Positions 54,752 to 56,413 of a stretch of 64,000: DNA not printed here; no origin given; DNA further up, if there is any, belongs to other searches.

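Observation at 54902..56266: PTS EIIA(Ntr)-like domain fused to a diadenylate cyclase (DAC) domain with RHS in place of RHR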

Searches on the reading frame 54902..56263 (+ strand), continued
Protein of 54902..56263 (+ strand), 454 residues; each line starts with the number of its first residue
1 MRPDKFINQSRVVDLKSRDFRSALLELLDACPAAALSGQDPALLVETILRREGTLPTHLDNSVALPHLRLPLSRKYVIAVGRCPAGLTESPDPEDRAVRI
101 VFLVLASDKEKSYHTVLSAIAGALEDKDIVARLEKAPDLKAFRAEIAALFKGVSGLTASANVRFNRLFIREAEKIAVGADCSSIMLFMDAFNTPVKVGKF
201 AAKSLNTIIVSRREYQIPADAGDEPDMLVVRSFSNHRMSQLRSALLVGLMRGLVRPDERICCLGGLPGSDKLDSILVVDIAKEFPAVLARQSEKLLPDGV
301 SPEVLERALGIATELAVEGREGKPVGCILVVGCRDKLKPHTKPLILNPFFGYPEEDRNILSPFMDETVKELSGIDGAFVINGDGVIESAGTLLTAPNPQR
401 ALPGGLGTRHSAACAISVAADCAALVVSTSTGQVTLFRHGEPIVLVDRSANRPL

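Call 52: find_homologous_proteins(query=P0235, max_evalue=1e-10)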
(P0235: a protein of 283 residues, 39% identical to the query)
Query P0235 (283 aa): 2398 proteins with E <= 1e-10 among 4450 candidates; the best 120 are listed.
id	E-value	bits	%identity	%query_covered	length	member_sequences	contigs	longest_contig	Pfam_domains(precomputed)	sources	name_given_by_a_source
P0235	9.5e-176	600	100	100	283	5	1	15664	PF21755.3,PF21756.3,PF02457.22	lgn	-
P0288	8.3e-95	335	54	100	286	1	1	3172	PF02457.22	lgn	-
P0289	4.0e-75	271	49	100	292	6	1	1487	PF21755.3,PF21756.3,PF02457.22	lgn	-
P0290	5.1e-65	237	44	99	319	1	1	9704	PF21755.3,PF02457.22,PF02887.22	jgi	-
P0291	3.5e-64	235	42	98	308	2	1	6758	PF21755.3,PF02457.22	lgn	-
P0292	1.1e-63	233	40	99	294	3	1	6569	PF21755.3,PF02457.22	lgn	-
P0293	1.5e-63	233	43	97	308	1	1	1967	PF21755.3,PF02457.22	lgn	-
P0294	7.3e-63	230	40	99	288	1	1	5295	PF21755.3,PF02457.22,PF02887.22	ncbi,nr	ncbi:MAG: DNA integrity scanning protein DisA nucleotide-binding domain protein [Candidatus Tectomic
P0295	1.8e-62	229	43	92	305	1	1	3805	PF21755.3,PF02457.22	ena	-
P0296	1.9e-62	229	43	92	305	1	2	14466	PF21755.3,PF02457.22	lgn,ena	-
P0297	1.9e-62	229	43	92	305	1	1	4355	PF21755.3,PF02457.22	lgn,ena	-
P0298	1.9e-62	229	43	92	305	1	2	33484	PF21755.3,PF02457.22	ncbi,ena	-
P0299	2.0e-62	229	43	92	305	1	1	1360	PF21755.3,PF02457.22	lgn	-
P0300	2.0e-62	229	43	92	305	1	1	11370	PF21755.3,PF02457.22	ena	-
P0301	2.0e-62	229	43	92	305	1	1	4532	PF21755.3,PF02457.22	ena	-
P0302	2.1e-62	229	43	92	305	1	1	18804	PF21755.3,PF02457.22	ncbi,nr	ncbi:MAG: DNA integrity scanning protein DisA nucleotide-binding domain protein [Nitrospinae bacteri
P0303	2.2e-62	229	43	92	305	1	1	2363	PF21755.3,PF02457.22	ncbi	-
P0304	2.4e-62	229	45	84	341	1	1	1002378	PF21755.3,PF21756.3,PF02457.22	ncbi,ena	-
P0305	2.4e-62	229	43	92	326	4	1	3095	PF21755.3,PF02457.22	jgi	-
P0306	2.5e-62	229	43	92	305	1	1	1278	PF21755.3,PF02457.22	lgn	-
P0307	2.7e-62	229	43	92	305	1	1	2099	PF21755.3,PF02457.22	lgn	-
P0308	2.7e-62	229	43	92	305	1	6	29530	PF21755.3,PF02457.22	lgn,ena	-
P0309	2.7e-62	229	43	92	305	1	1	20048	PF21755.3,PF02457.22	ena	-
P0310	3.4e-62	228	46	87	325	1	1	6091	PF21755.3,PF02457.22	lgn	-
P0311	3.5e-62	228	43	92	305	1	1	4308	PF21755.3,PF02457.22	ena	-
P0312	4.2e-62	228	39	99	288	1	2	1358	PF21755.3,PF02457.22,PF02887.22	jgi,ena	-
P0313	4.8e-62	228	41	99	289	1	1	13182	PF21755.3,PF02457.22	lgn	-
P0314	6.0e-62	227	43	92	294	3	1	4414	PF21755.3,PF02457.22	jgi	jgi:DNA integrity scanning protein DisA with diadenylate cyclase activity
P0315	7.2e-62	227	41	99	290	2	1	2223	PF21755.3,PF02457.22,PF02887.22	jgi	jgi:diadenylate cyclase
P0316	7.4e-62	227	49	75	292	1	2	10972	PF21755.3,PF02457.22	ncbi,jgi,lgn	-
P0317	1.2e-61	226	40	98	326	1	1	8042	PF21755.3,PF02457.22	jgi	jgi:diadenylate cyclase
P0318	1.2e-61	226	39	98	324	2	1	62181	PF21755.3,PF02457.22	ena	-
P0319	1.4e-61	226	42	99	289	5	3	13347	PF21755.3,PF02457.22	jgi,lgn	jgi:diadenylate cyclase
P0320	1.5e-61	226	40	98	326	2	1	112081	PF21755.3,PF02457.22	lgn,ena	-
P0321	1.5e-61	226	45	87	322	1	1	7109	PF21755.3,PF02457.22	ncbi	-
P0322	1.6e-61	226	49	75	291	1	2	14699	PF21755.3,PF02457.22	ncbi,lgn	ncbi:MAG: diadenylate cyclase [Syntrophaceae bacterium]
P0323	1.7e-61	226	49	75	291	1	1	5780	PF21755.3,PF02457.22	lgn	-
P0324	1.8e-61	226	49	75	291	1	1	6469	PF21755.3,PF02457.22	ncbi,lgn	-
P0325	1.9e-61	226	49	75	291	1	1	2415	PF21755.3,PF02457.22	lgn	-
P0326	2.0e-61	226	41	99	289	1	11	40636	PF21755.3,PF02457.22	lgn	-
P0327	2.3e-61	225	49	75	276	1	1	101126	PF21755.3,PF02457.22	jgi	-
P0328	2.4e-61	225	40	99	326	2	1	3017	PF21755.3,PF21756.3,PF02457.22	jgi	-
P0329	2.5e-61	225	41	98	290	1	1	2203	PF21755.3,PF02457.22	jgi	jgi:DNA integrity scanning protein DisA with diadenylate cyclase activity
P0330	3.0e-61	225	38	98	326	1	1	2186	PF21755.3,PF02457.22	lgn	-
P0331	3.3e-61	225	41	99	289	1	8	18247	PF21755.3,PF02457.22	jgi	-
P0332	3.4e-61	225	40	99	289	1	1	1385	PF21755.3,PF02457.22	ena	-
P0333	3.4e-61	225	41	99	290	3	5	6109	PF21755.3,PF02457.22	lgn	-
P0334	3.5e-61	225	41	92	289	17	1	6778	PF21755.3,PF02457.22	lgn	-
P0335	3.7e-61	225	39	98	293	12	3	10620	PF21755.3,PF02457.22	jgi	jgi:diadenylate cyclase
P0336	3.9e-61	225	42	99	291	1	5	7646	PF21755.3,PF02457.22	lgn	-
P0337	4.0e-61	225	41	99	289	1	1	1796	PF21755.3,PF02457.22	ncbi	-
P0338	4.1e-61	225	41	99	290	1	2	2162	PF21755.3,PF02457.22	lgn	-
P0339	4.5e-61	225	40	99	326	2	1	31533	PF21755.3,PF02457.22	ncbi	-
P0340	4.6e-61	224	40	98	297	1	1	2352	PF21755.3,PF02457.22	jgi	jgi:diadenylate cyclase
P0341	4.7e-61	224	40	99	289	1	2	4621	PF21755.3,PF02457.22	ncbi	-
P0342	4.9e-61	224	42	99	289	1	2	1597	PF21755.3,PF02457.22,PF02887.22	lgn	-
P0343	5.1e-61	224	39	99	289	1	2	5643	PF21755.3,PF02457.22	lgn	-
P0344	5.7e-61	224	41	97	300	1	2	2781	PF21755.3,PF02457.22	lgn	-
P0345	5.7e-61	224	39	99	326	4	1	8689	PF21755.3,PF02457.22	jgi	-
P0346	5.8e-61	224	39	99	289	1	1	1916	PF21755.3,PF02457.22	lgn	-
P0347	5.9e-61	224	43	99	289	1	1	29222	PF21755.3,PF02457.22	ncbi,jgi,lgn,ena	-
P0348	6.2e-61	224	41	99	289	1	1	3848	PF21755.3,PF02457.22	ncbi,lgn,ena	-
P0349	6.3e-61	224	40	99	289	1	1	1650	PF21755.3,PF02457.22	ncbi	-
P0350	6.4e-61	224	42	99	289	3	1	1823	PF21755.3,PF21756.3,PF02457.22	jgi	jgi:DNA integrity scanning protein DisA with diadenylate cyclase activity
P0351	6.6e-61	224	49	75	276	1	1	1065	PF21755.3,PF02457.22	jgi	jgi:DNA integrity scanning protein DisA with diadenylate cyclase activity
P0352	8.0e-61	224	41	99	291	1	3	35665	PF21755.3,PF02457.22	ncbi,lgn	-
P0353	8.8e-61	224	41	98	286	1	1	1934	PF21755.3,PF02457.22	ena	-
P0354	1.0e-60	223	42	99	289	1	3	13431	PF21755.3,PF02457.22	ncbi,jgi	jgi:DNA integrity scanning protein DisA with diadenylate cyclase activity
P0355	1.1e-60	223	40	99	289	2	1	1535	PF21755.3,PF02457.22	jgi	jgi:DNA integrity scanning protein DisA with diadenylate cyclase activity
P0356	1.2e-60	223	41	92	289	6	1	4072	PF21755.3,PF02457.22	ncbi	-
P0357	1.3e-60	223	40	99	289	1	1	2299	PF21755.3,PF02457.22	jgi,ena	jgi:DNA integrity scanning protein DisA with diadenylate cyclase activity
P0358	1.4e-60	223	42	92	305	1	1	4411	PF21755.3,PF02457.22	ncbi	ncbi:MAG: DNA integrity scanning protein DisA nucleotide-binding domain protein [Candidatus Tectimic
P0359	1.6e-60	223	44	85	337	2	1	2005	PF21755.3,PF21756.3,PF02457.22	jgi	-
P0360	1.7e-60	223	41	97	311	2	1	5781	PF21755.3,PF02457.22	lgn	-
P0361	1.9e-60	222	43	84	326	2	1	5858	PF21755.3,PF02457.22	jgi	-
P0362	2.0e-60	222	39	98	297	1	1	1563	PF21755.3,PF02457.22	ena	-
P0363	2.5e-60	222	41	98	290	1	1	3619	PF21755.3,PF02457.22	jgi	jgi:DNA integrity scanning protein DisA with diadenylate cyclase activity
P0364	2.6e-60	222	41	99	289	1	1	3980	PF21755.3,PF02457.22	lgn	-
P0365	2.7e-60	222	40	99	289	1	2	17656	PF21755.3,PF02457.22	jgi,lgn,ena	-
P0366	2.9e-60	222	41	92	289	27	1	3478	PF21755.3,PF02457.22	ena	-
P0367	3.0e-60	222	40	99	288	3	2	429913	PF21755.3,PF02457.22,PF02887.22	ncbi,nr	ncbi:MAG: Diadenylate cyclase [Syntrophus sp. SKADARSKE-3]|nr:Diadenylate cyclase [Syntrophus sp. SK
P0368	3.1e-60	222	41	92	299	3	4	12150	PF21755.3,PF02457.22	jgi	jgi:diadenylate cyclase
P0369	3.3e-60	222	48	78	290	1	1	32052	PF21755.3,PF02457.22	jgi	-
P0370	3.3e-60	222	41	99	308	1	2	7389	PF21755.3,PF02457.22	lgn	-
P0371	3.6e-60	222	40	99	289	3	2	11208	PF21755.3,PF02457.22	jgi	jgi:diadenylate cyclase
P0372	3.6e-60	222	41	99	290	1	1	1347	PF21755.3,PF02457.22,PF02887.22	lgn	-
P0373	3.7e-60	222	40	99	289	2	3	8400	PF21755.3,PF02457.22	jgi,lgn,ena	-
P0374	3.7e-60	222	41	97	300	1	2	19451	PF21755.3,PF02457.22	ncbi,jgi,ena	ncbi:MAG: diadenylate cyclase [Nitrospinota bacterium]|jgi:DNA integrity scanning protein DisA with 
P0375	3.8e-60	221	41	99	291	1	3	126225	PF21755.3,PF02457.22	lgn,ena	-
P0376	4.1e-60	221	41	97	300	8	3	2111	PF21755.3,PF02457.22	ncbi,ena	ncbi:MAG: diadenylate cyclase [Nitrospinota bacterium]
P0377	4.2e-60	221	47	79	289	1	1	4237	PF21755.3,PF02457.22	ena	-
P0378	4.3e-60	221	42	97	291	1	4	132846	PF21755.3,PF02457.22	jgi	jgi:DNA integrity scanning protein DisA with diadenylate cyclase activity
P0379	4.4e-60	221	40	97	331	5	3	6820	PF21755.3,PF02457.22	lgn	-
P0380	4.5e-60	221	41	99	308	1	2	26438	PF21755.3,PF02457.22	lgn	-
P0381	4.6e-60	221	40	98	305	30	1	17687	PF21755.3,PF02457.22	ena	-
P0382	4.7e-60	221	40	99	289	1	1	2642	PF21755.3,PF02457.22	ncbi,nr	ncbi:MAG: diadenylate cyclase [Deltaproteobacteria bacterium]|nr:diadenylate cyclase [Deltaproteobac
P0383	4.8e-60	221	42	99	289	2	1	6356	PF21755.3,PF02457.22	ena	-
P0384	4.9e-60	221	40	99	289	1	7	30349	PF21755.3,PF02457.22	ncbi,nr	ncbi:MAG: hypothetical protein A3I04_07990 [Nitrospinae bacterium RIFCSPLOWO2_02_FULL_39_110]|nr:MAG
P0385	5.0e-60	221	39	99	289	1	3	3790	PF21755.3,PF02457.22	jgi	jgi:diadenylate cyclase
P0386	5.0e-60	221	41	99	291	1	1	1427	PF21755.3,PF02457.22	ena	-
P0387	5.2e-60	221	40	99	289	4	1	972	PF21755.3,PF02457.22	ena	-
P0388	5.5e-60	221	41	99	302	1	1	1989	PF21755.3,PF02457.22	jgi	jgi:diadenylate cyclase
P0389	5.5e-60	221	41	99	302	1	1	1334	PF21755.3,PF02457.22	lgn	-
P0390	5.9e-60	221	40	99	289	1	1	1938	PF21755.3,PF02457.22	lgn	-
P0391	5.9e-60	221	41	92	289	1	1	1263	PF21755.3,PF02457.22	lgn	-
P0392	6.7e-60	221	41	99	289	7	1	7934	PF21755.3,PF02457.22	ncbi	-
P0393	6.7e-60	221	42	98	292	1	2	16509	PF21755.3,PF02457.22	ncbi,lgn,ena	-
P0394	7.0e-60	221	41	99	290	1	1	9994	PF21755.3,PF02457.22,PF02887.22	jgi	-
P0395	7.4e-60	221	40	99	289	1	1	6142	PF21755.3,PF02457.22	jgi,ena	-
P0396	8.2e-60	220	40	99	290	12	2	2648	PF21755.3,PF02457.22,PF02887.22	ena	-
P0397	8.4e-60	220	42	97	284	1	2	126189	PF21755.3,PF02457.22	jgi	-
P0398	8.5e-60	220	42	99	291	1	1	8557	PF21755.3,PF02457.22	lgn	-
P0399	8.6e-60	220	42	92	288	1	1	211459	PF21755.3,PF02457.22,PF02887.22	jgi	-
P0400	8.7e-60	220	42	99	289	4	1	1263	PF21755.3,PF02457.22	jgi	-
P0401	8.9e-60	220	41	99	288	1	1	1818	PF21755.3,PF02457.22,PF02887.22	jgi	jgi:diadenylate cyclase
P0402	1.1e-59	220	41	97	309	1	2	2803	PF21755.3,PF02457.22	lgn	-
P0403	1.1e-59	220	42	97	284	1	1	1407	PF21755.3,PF02457.22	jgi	-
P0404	1.2e-59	220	42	98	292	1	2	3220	PF21755.3,PF02457.22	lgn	-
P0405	1.3e-59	220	39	99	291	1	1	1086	PF21755.3,PF02457.22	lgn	-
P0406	1.4e-59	220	39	99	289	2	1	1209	PF21755.3,PF02457.22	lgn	-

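Call 57: predict_structure(alignment_id=A1)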
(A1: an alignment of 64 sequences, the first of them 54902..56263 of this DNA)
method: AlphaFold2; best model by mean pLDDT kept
length: 454 residues; sequences in the alignment: 64
mean_pLDDT: 91.3   pTM: 0.76
mean pLDDT of the five models: 91.3, 90.4, 90.3, 89.8, 89.4
residues with pLDDT >= 90: 347; 70-90: 84; 50-70: 20; < 50: 3
segments of 3 or more residues with pLDDT < 50: 452-454
pLDDT, mean of each block of 10 residues (from residue 1): 84 98 98 93 97 89 95 95 97 95 96 87 91 97 94 66 92 97 95 81 90 80 83 81 93 95 93 96 85 81 95 94 96 97 97 97 95 97 98 86 92 96 96 94 82 46
secondary structure, 60 per line:
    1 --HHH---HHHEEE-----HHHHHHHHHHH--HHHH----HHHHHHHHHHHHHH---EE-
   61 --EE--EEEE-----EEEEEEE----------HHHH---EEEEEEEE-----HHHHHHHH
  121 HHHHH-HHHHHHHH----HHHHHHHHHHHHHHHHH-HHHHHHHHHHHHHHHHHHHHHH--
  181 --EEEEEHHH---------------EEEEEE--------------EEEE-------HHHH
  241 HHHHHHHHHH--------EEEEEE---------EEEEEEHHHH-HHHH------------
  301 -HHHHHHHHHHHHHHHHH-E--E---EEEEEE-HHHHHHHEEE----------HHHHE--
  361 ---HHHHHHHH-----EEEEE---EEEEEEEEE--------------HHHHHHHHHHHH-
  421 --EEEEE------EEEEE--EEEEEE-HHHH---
elements in order: E12-14 H20-30 H33-36 H41-54 E67-70 E76-82 H93-96 E100-107 H113-125 H127-134 H139-155 H157-178 E183-187 E206-211 E226-229 H237-250 E259-264 E274-279 H280-283 H285-288 H302-318 E327-332 H334-340 E341-343 H354-357 H364-371 E377-381 E385-393 H408-419 E423-427 E434-438 E441-446 H448-451

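Call 59: fold_search(model_id=the predicted structure, library=pdb)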
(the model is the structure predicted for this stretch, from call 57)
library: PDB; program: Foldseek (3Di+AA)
matches with E <= 10: 905; with E <= 0.001: 163
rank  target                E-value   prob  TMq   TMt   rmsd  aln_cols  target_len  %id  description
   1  8c4j_B                2.7e-08  1.00  0.25  0.69   3.7       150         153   25  CdaA-compound 4 complex (released 2023-06-07)
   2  8c4n_B                2.7e-08  1.00  0.25  0.63   3.4       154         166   27  CdaA-AMP complex (released 2023-06-07)
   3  8s48_A                2.9e-08  1.00  0.25  0.64   4.2       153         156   25  CdaA-C11 complex (released 2024-06-19)
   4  8s4c_B                3.2e-08  1.00  0.24  0.62   4.0       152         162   25  CdaA-H04 complex (released 2024-06-19)
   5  8c4j_A                3.2e-08  1.00  0.24  0.64   4.5       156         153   24  CdaA-compound 4 complex (released 2023-06-07)
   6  4rv7_B                3.4e-08  1.00  0.24  0.62   4.3       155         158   24  Characterization of an essential diadenylate cyclase (released 2015-01-28)
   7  6hvm_B                3.6e-08  1.00  0.25  0.67   3.7       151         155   26  Structural characterization of CdaA-APO (released 2019-06-05)
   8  8c4p_A                4.1e-08  1.00  0.24  0.57   4.6       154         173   23  CdaA-compound 7 complex (released 2023-06-07)
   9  4rv7_C                4.1e-08  1.00  0.23  0.60   4.5       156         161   24  Characterization of an essential diadenylate cyclase (released 2015-01-28)
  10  4rv7_D                4.3e-08  1.00  0.24  0.63   4.4       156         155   24  Characterization of an essential diadenylate cyclase (released 2015-01-28)
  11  4rv7_A                4.6e-08  1.00  0.24  0.61   4.4       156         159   24  Characterization of an essential diadenylate cyclase (released 2015-01-28)
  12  8c4q_A                4.9e-08  1.00  0.24  0.60   4.5       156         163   24  CdaA-Apo (released 2023-06-07)
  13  8c4m_A                5.2e-08  1.00  0.24  0.60   4.4       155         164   24  CdaA-Adenosine complex (released 2023-06-07)
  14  8c4q_B                5.5e-08  1.00  0.24  0.64   4.4       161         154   24  CdaA-Apo (released 2023-06-07)
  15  3urr_A                6.5e-08  1.00  0.28  0.78   3.0       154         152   23  Structure of PTS IIA-like nitrogen-regulatory protein PtsN (BTH_I0484) (ptsN) (released 2011-12-21)
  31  2a0j                  2.0e-07  1.00  0.27  0.77   3.2       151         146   23  Crystal Structure of Nitrogen Regulatory Protein IIA-Ntr from Neisseria meningitidis (released 2005-09-20)
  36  3urr_B                2.2e-07  1.00  0.28  0.77   3.0       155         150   23  Structure of PTS IIA-like nitrogen-regulatory protein PtsN (BTH_I0484) (ptsN) (released 2011-12-21)
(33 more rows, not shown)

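Call 82: find_encoding_contigs(protein=P0285, flank=6000, max_places=2)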
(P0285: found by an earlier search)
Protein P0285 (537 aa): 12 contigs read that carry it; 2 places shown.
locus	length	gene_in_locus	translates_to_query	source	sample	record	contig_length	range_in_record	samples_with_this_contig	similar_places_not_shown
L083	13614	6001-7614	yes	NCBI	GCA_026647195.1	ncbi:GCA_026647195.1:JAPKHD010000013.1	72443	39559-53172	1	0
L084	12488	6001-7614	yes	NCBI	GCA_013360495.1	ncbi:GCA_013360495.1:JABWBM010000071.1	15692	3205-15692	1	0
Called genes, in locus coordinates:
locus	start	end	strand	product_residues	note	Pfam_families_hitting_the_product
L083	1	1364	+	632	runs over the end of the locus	PF01973:MptE-like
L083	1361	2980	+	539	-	PF13186:SPASM (weak)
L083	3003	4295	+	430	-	PF00926:DHBP_synthase, PF00925:GTP_cyclohydro2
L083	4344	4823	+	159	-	PF00583:Acetyltransf_1, PF13673:Acetyltransf_10, PF13508:Acetyltransf_7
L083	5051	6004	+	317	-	PF00551:Formyl_trans_N, PF02911:Formyl_trans_C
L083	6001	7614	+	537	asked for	PF00359:PTS_EIIA_2, PF02457:DAC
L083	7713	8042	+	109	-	-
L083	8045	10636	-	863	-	PF01751:Toprim, PF01131:Topoisom_bac, PF01396:Zn_ribbon_Top1, PF13408:Zn_ribbon_recom (faint), PF01396:Zn_ribbon_Top1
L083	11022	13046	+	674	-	PF02737:3HCDH_N, PF00725:3HCDH (faint), PF00378:ECH_1, PF16113:ECH_2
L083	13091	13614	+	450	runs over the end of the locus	PF20434:BD-FAE (weak), PF00326:Peptidase_S9 (faint), PF02230:Abhydrolase_2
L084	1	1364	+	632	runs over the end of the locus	PF01973:MptE-like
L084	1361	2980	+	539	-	PF13186:SPASM (weak)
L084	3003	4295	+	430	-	PF00926:DHBP_synthase, PF00925:GTP_cyclohydro2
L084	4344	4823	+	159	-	PF00583:Acetyltransf_1, PF13673:Acetyltransf_10, PF13508:Acetyltransf_7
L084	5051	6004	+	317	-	PF00551:Formyl_trans_N, PF02911:Formyl_trans_C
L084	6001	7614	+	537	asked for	PF00359:PTS_EIIA_2, PF02457:DAC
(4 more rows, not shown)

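Call 83: find_encoding_contigs(protein=P0275, flank=6000, max_places=2)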
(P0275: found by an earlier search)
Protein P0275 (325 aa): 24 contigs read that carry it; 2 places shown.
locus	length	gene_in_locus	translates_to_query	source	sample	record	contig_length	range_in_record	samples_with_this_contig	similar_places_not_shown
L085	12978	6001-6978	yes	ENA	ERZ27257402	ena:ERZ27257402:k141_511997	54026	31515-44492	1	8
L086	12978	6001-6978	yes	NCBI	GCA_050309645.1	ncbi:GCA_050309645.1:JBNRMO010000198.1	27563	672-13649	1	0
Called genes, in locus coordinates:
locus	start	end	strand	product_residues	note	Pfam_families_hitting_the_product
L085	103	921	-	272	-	PF06439:3keto-disac_hyd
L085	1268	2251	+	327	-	PF12728:HTH_17 (weak)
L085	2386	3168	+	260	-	PF00691:OmpA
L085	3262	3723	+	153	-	PF00334:NDK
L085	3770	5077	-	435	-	PF02310:B12-binding (faint), PF04055:Radical_SAM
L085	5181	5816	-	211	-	PF00702:Hydrolase, PF13419:HAD_2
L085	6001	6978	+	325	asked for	PF21755:DacZ_P, PF02457:DAC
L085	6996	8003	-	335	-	-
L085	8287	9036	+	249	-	PF16231:DUF4890 (faint), PF07813:LTXXQ (faint)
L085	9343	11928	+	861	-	PF02861:Clp_N, PF13191:AAA_16 (weak), PF00004:AAA, PF17871:AAA_lid_9, PF00004:AAA, PF07724:AAA_2, PF07728:AAA_5, PF10431:ClpB_D2-small, +5 more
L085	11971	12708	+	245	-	PF12811:BaxI_1, PF01027:Bax1-I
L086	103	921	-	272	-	PF06439:3keto-disac_hyd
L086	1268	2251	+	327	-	PF12728:HTH_17 (weak)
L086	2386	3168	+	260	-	PF00691:OmpA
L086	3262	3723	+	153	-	PF00334:NDK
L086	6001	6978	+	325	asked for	PF21755:DacZ_P, PF02457:DAC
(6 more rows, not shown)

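Call 84: find_encoding_contigs(protein=P0142, flank=6000, max_places=2)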
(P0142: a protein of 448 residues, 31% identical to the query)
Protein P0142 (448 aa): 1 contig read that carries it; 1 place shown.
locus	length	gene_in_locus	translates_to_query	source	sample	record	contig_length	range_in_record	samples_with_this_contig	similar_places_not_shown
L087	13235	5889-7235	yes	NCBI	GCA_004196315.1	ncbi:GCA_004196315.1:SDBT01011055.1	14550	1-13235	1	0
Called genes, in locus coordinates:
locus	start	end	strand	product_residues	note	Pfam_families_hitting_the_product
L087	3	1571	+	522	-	?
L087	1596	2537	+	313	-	PF01408:GFO_IDH_MocA, PF22725:GFO_IDH_MocA_C3, PF02894:GFO_IDH_MocA_C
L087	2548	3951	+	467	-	PF00465:Fe-ADH (weak), PF13685:Fe-ADH_2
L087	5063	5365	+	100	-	-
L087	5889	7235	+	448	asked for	PF00359:PTS_EIIA_2, PF21755:DacZ_P, PF02457:DAC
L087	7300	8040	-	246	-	PF00596:Aldolase_II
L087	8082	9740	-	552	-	PF00370:FGGY_N, PF02782:FGGY_C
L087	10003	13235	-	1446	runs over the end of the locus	PF01869:BcrAD_BadFG, PF02782:FGGY_C (faint), PF01869:BcrAD_BadFG, PF09989:DUF2229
